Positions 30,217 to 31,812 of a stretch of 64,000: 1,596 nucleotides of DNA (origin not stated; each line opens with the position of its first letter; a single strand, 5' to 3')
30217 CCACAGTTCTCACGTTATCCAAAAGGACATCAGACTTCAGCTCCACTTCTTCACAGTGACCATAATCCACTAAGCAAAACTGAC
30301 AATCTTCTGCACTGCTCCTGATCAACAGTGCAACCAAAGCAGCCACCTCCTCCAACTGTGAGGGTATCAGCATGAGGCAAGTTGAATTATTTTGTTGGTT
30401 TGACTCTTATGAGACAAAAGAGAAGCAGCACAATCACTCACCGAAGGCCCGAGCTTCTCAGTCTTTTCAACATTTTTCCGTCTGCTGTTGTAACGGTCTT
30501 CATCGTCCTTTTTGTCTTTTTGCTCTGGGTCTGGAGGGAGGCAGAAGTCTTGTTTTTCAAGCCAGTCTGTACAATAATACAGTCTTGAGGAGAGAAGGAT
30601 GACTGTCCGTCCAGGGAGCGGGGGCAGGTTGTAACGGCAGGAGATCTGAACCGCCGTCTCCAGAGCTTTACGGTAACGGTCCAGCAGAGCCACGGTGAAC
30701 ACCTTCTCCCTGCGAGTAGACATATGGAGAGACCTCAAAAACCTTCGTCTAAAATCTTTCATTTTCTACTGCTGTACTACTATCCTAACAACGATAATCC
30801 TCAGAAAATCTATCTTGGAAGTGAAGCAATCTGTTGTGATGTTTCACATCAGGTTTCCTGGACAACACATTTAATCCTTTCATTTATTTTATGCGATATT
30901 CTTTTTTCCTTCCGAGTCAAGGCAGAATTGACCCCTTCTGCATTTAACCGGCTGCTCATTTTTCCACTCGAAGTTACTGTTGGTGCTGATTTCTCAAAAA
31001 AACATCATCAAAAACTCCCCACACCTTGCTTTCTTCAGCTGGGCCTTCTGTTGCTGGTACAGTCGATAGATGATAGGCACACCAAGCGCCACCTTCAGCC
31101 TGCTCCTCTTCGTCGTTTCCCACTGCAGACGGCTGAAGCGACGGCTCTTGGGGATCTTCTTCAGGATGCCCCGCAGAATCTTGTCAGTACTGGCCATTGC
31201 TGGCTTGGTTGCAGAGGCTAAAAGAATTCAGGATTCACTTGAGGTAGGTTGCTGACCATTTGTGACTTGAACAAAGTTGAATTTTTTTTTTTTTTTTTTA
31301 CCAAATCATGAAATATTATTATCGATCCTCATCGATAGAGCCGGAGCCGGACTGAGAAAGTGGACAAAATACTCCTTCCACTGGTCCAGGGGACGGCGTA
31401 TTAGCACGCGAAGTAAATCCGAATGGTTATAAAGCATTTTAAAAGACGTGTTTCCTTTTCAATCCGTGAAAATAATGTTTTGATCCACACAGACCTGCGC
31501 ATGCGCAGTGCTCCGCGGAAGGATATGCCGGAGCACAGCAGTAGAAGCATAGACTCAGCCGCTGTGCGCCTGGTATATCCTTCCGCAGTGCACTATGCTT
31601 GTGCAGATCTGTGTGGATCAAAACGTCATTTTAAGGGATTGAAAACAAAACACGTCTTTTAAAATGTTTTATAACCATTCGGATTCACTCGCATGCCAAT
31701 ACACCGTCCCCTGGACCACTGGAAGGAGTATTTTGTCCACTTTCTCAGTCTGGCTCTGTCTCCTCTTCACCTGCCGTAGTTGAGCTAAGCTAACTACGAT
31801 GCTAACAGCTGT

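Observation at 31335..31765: Near-perfect 430-bp palindrome (foldback element) in a TEP1 intron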

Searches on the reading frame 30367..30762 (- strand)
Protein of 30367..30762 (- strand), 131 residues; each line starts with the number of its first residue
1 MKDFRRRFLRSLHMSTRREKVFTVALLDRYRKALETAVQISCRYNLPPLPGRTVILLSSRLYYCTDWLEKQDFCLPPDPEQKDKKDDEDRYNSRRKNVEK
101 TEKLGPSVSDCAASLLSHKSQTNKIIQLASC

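Call 15: search_protein_families(library=pfam, proteins=[window:30367-30762:-], max_evalue=0.01)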
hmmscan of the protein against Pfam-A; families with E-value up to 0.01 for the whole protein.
window:30367-30762:- (131 aa): 1 family
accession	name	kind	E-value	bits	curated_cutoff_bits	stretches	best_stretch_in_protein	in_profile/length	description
PF05731.17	TROVE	-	0.0001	22.1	23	1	24-51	415-442/442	TROVE domain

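Call 31: list_cluster_members(proteins=[window:30367-30762:-, window:57829-58161:-, window:44551-45162:+, window:6084-6845:-, window:61116-61427:+, window:60531-60941:-, window:33511-33876:-, window:11937-12284:-, window:31423-31662:+, window:28179-28541:-])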
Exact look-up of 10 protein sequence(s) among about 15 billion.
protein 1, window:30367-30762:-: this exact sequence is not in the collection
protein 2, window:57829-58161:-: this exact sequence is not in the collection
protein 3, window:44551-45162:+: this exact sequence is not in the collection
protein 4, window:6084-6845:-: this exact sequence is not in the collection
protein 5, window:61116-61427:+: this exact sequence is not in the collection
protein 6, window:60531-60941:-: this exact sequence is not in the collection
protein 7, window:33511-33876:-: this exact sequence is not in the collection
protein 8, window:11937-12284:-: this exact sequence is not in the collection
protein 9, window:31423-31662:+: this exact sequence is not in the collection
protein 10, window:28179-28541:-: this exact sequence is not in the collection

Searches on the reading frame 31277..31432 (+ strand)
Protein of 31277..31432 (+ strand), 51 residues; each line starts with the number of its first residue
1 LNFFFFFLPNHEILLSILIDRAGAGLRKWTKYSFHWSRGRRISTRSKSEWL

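Call 42: search_protein_families(library=pfam, proteins=[window:31277-31432:+], max_evalue=1)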
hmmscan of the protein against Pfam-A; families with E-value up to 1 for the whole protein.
window:31277-31432:+ (51 aa): 0 families

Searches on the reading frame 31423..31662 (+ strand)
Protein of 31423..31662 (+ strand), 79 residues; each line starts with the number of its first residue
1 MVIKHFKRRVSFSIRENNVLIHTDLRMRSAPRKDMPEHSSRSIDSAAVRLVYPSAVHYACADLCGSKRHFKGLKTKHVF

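Call 19: find_homologous_proteins(query=window:31423-31659:+, max_evalue=1)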
Query seq(79 aa): no candidate shares three 5-residue words with the query. No homologue found.

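Call 42: search_protein_families(library=pfam, proteins=[window:31423-31662:+], max_evalue=1)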
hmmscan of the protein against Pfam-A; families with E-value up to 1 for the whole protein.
window:31423-31662:+ (79 aa): 0 families
